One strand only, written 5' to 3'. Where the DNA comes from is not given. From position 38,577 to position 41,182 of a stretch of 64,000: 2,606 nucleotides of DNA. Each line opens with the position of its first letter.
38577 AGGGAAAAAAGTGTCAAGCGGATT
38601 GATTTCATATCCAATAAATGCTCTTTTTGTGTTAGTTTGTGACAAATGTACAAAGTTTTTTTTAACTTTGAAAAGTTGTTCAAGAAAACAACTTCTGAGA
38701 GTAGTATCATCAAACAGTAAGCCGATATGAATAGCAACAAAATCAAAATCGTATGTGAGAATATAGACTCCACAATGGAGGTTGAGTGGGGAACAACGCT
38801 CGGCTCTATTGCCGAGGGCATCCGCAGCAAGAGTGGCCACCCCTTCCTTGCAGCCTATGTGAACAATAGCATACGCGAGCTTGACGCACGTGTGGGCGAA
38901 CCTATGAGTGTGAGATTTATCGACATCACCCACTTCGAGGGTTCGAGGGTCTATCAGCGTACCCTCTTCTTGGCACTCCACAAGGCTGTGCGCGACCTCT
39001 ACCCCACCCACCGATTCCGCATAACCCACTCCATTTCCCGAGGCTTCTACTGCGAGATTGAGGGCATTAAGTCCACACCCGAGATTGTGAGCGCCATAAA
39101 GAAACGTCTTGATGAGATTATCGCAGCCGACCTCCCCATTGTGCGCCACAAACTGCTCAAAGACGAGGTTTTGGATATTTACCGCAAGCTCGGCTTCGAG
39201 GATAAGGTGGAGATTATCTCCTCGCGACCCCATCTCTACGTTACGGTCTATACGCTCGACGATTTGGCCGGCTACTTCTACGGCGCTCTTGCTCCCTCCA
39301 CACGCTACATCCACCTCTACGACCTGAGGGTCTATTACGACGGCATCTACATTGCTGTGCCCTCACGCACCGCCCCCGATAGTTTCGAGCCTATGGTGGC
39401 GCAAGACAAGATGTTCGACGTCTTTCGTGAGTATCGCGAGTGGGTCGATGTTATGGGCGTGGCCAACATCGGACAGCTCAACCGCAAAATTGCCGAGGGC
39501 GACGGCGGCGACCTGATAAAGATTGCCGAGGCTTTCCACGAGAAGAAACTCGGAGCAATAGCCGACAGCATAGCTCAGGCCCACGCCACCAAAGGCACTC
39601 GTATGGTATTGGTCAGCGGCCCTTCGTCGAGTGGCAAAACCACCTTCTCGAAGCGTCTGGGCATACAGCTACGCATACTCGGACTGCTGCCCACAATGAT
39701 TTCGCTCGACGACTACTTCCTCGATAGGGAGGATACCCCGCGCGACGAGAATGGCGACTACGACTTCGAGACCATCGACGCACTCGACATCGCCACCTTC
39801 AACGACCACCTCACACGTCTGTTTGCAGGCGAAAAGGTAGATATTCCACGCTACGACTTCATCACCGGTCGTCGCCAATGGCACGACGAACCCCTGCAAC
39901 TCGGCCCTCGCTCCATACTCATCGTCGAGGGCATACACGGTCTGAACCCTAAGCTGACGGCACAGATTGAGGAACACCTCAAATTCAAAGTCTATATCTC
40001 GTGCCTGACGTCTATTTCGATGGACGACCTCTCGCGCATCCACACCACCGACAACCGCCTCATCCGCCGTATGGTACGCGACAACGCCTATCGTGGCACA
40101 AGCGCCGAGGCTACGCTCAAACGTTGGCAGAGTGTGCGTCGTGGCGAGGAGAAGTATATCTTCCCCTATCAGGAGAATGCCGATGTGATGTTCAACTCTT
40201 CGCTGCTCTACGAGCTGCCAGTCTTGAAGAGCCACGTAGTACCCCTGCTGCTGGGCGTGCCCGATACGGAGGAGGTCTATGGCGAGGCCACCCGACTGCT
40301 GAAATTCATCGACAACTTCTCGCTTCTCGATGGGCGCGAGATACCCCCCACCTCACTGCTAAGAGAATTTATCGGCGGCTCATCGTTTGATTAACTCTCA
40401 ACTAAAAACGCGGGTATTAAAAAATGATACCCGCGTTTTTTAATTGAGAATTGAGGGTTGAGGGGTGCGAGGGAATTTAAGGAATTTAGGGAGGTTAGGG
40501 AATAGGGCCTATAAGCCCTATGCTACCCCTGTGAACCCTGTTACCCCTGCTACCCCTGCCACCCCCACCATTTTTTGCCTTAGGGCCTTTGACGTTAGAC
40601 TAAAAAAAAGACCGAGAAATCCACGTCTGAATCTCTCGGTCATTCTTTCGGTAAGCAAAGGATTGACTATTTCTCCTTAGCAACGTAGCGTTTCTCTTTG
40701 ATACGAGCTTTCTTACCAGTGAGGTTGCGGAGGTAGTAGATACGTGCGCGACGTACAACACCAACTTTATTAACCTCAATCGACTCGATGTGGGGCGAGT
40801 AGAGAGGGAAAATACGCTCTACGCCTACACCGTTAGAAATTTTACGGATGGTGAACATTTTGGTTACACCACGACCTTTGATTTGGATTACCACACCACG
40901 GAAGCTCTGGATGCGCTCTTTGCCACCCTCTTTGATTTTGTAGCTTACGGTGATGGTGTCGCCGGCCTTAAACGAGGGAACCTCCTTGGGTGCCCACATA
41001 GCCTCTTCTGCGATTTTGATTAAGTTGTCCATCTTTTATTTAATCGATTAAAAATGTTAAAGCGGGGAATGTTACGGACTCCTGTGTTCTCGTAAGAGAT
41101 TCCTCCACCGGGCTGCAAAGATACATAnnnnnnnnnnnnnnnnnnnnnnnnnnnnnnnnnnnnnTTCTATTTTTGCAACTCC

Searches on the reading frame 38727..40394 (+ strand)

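Call 14: search_protein_families(library=pfam, proteins=[window:38727-40394:+])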
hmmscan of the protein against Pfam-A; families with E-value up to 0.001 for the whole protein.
window:38727-40394:+ (555 aa): 1 family
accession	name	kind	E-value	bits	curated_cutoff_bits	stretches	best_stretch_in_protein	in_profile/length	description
PF00485.24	PRK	-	1.4e-20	74.4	22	1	296-491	4-189/196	Phosphoribulokinase / Uridine kinase family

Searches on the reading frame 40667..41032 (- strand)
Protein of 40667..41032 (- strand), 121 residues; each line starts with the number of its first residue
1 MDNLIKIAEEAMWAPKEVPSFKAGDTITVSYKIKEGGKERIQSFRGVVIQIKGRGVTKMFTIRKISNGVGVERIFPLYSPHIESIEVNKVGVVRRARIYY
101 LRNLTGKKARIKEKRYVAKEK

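Call 14: search_protein_families(library=pfam, proteins=[window:40667-41032:-])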
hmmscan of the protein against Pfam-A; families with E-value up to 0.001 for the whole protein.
window:40667-41032:- (121 aa): 1 family
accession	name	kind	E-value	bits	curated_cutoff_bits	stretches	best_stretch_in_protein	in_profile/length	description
PF01245.26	Ribosomal_L19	-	2.8e-46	156.5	22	1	5-114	3-111/111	Ribosomal protein L19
